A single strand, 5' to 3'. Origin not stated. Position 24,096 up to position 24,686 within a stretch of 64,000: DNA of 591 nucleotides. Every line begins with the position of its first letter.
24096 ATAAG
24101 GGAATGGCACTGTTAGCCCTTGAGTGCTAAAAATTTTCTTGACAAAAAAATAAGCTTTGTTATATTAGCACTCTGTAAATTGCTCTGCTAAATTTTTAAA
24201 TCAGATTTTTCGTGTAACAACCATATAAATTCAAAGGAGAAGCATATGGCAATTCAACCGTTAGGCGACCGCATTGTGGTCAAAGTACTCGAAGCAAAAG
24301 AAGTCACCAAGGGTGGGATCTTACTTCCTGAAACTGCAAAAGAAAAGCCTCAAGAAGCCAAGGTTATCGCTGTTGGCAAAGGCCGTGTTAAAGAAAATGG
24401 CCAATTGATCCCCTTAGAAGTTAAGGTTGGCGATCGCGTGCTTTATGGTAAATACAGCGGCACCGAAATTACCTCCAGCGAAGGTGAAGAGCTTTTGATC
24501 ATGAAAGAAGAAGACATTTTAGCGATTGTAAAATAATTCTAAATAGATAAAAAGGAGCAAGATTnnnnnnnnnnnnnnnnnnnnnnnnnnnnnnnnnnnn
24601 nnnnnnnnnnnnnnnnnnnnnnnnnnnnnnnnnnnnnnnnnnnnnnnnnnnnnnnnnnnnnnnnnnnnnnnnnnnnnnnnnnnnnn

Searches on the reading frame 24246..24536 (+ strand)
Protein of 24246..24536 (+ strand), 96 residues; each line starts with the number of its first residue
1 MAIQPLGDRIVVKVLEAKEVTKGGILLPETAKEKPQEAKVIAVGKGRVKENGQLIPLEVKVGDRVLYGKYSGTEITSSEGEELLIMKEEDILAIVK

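Call 10: search_protein_families(library=pfam, proteins=[window:24246-24536:+], max_evalue=0.001)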
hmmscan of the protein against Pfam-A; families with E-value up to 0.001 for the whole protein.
window:24246-24536:+ (96 aa): 1 family
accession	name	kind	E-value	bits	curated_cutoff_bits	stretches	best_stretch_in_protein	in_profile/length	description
PF00166.26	Cpn10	-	2.9e-35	120.6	21.1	1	3-95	2-93/93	Chaperonin 10 Kd subunit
